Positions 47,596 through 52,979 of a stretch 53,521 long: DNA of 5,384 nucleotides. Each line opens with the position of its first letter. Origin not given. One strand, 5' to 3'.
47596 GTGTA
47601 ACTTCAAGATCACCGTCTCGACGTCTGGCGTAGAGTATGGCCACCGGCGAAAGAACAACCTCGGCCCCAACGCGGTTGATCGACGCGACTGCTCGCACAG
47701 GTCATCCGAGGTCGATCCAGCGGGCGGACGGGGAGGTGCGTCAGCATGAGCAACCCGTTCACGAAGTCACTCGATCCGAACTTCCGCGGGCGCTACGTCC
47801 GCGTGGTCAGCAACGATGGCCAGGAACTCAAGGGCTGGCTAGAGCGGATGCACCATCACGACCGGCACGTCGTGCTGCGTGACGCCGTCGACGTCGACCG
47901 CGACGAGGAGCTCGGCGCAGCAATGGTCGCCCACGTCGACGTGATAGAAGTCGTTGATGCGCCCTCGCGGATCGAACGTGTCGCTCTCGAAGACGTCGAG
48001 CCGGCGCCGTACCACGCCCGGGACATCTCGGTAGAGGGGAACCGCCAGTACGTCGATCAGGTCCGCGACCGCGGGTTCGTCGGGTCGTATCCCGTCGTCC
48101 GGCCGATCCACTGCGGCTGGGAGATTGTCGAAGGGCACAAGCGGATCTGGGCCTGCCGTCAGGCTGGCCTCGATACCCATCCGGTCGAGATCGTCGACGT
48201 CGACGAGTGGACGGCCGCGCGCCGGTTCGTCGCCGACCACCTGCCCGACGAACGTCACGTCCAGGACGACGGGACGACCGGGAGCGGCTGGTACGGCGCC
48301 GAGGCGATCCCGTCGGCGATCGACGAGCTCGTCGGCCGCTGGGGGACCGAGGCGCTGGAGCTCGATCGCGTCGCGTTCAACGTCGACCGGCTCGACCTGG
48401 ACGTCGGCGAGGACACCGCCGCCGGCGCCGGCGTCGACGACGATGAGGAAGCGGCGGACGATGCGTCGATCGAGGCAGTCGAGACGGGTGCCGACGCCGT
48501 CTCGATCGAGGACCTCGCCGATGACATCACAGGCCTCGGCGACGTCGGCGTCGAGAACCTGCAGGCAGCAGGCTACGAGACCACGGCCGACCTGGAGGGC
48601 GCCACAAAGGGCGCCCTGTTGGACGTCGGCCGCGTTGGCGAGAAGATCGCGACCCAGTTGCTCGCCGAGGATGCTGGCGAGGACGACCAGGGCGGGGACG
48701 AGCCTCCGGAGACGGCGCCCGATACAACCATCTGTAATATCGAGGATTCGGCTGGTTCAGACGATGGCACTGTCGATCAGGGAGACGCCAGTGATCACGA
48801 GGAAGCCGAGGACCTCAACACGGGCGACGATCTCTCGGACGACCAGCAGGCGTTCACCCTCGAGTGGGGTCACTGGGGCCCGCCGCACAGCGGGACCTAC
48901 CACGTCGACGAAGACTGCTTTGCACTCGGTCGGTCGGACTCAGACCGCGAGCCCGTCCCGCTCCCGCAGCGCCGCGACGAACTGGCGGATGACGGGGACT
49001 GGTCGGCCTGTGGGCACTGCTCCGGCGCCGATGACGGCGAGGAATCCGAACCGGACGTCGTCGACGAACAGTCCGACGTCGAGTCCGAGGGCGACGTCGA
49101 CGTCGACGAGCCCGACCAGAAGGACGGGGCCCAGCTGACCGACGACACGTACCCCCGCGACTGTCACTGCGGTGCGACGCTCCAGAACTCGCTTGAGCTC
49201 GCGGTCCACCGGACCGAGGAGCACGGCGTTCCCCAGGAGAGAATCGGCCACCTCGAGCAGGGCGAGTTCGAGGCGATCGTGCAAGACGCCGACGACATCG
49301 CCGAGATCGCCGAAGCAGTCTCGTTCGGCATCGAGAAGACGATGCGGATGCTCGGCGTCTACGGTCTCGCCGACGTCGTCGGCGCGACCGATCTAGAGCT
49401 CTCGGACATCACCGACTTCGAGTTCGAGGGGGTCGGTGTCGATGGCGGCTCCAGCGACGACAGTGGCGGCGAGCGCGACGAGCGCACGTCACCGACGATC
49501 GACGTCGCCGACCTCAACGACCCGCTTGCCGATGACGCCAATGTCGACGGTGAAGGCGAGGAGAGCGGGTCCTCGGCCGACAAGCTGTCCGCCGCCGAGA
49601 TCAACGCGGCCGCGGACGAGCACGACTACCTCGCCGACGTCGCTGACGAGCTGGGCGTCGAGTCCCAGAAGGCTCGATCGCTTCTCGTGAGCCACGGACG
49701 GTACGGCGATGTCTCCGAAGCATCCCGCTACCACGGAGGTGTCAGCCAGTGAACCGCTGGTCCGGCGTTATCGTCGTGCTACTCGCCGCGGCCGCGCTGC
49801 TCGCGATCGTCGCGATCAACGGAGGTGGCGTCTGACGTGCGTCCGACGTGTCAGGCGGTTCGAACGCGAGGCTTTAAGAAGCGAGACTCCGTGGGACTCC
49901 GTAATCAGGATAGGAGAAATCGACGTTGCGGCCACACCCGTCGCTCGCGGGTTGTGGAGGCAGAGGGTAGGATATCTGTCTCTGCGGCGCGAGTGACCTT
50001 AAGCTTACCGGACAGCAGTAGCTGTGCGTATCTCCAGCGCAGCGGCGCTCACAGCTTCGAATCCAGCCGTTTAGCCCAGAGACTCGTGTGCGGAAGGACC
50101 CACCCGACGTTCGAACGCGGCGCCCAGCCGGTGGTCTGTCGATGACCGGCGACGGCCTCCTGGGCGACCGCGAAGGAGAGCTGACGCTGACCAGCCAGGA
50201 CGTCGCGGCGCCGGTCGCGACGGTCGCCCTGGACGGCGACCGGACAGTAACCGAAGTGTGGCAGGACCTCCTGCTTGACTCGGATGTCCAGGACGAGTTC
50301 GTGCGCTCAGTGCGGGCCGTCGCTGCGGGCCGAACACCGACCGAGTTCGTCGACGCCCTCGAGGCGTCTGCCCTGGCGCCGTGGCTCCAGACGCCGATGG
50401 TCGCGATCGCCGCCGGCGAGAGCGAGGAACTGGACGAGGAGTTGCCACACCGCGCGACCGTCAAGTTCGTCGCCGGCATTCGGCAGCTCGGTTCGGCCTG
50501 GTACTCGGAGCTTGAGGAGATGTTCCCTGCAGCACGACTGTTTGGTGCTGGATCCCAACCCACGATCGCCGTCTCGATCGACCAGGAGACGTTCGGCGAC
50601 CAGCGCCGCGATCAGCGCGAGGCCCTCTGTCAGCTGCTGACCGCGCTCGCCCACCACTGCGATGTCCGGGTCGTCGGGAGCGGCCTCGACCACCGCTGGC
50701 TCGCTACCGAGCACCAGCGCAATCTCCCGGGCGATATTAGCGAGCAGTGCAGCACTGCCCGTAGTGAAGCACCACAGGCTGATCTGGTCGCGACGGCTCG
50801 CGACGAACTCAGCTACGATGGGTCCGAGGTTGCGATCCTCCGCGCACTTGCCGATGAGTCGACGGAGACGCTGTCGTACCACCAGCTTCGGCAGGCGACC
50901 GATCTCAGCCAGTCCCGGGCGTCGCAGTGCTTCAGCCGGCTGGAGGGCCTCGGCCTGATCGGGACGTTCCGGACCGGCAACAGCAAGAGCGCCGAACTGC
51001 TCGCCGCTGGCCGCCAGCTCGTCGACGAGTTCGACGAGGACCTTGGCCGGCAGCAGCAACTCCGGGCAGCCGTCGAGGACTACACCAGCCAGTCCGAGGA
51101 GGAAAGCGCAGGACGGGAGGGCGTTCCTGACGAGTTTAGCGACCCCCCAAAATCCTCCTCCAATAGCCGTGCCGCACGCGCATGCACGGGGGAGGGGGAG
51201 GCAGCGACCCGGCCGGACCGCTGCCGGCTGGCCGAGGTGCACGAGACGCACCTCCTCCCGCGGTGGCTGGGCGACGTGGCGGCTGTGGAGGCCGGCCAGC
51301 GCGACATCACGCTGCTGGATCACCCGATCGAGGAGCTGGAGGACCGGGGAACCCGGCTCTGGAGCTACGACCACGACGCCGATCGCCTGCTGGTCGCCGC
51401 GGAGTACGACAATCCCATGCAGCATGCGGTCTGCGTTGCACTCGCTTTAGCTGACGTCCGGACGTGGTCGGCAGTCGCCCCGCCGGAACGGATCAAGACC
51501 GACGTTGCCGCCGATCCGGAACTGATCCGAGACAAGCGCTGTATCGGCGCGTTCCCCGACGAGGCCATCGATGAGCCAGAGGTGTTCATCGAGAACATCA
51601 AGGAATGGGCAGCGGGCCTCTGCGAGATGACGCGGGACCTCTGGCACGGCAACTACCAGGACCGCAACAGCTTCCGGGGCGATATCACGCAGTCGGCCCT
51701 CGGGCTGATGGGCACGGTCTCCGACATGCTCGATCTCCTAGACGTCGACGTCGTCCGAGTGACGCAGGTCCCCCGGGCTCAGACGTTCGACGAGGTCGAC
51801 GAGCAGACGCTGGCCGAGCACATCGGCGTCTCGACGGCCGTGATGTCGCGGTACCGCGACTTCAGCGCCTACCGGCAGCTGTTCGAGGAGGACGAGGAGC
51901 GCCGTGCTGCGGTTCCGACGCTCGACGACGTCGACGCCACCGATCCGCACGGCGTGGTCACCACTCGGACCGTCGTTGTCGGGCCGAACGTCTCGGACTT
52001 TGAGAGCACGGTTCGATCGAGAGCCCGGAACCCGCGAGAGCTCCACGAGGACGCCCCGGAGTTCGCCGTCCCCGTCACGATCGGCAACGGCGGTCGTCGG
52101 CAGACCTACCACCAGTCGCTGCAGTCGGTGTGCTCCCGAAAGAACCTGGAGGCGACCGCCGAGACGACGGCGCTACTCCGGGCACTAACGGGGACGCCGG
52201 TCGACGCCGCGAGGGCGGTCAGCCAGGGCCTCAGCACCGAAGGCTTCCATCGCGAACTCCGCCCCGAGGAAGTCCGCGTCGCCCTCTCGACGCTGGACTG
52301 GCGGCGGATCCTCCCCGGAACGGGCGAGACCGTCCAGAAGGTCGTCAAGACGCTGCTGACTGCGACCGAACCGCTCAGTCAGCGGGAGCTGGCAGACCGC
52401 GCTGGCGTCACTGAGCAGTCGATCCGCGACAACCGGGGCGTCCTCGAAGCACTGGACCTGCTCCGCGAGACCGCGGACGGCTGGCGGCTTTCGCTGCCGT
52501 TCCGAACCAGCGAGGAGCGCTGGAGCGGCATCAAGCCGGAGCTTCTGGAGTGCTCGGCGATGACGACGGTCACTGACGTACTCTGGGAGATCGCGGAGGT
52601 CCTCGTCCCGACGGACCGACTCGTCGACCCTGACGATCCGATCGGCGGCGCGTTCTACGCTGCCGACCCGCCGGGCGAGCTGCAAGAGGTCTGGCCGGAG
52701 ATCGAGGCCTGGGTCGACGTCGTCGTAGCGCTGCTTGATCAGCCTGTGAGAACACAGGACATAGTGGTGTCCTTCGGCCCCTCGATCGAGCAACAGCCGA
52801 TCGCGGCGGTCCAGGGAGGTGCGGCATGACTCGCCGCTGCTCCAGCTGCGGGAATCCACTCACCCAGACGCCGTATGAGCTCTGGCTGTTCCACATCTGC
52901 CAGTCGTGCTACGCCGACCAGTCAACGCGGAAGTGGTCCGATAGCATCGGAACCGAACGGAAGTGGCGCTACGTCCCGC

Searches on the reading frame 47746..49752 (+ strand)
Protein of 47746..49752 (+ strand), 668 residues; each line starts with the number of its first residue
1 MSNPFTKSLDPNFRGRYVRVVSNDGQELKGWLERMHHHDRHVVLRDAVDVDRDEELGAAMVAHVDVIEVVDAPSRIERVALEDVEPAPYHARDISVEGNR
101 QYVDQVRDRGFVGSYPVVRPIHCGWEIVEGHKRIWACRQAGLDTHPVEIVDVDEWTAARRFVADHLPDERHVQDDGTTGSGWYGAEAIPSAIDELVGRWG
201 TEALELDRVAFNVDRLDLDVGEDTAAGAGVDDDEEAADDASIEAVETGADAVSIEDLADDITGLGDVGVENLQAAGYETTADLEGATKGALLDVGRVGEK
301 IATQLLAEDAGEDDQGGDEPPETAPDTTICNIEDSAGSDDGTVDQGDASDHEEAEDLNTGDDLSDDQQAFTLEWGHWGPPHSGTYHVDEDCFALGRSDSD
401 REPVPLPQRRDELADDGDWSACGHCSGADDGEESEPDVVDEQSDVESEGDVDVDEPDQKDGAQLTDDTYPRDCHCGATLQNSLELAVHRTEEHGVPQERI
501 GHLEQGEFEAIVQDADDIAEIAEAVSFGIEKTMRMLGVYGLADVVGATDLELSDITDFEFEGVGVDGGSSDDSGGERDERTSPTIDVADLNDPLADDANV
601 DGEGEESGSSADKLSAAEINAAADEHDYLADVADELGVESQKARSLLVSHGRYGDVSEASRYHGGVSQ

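Call 76: search_protein_families(library=pfam, proteins=[window:47746-49752:+], max_evalue=0.01)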
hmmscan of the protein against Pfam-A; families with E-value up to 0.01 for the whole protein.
window:47746-49752:+ (668 aa): 2 families
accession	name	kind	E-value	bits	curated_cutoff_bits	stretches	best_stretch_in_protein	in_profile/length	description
PF02195.25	ParB_N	-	0.00017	22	26.3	1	76-158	3-86/95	ParB N-terminal domain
PF14520.12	HHH_5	-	0.00046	21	27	1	259-308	5-54/57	Helix-hairpin-helix domain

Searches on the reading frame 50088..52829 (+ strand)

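Call 76: search_protein_families(library=pfam, proteins=[window:50088-52829:+], max_evalue=0.01)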
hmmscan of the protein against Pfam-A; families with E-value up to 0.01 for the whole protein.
window:50088-52829:+ (913 aa): 4 families
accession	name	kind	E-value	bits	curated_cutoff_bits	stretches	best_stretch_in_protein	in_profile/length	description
PF12802.13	MarR_2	-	8.6e-08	32.7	27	1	245-291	5-50/61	MarR family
PF13412.12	HTH_24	-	6.3e-05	22.9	21.9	0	247-291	5-47/48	Winged helix-turn-helix DNA-binding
PF08279.18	HTH_11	-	0.0009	19.5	25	0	750-780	3-33/55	HTH domain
PF01022.26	HTH_5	-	0.0063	16.8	22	0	248-291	5-45/47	Bacterial regulatory protein, arsR family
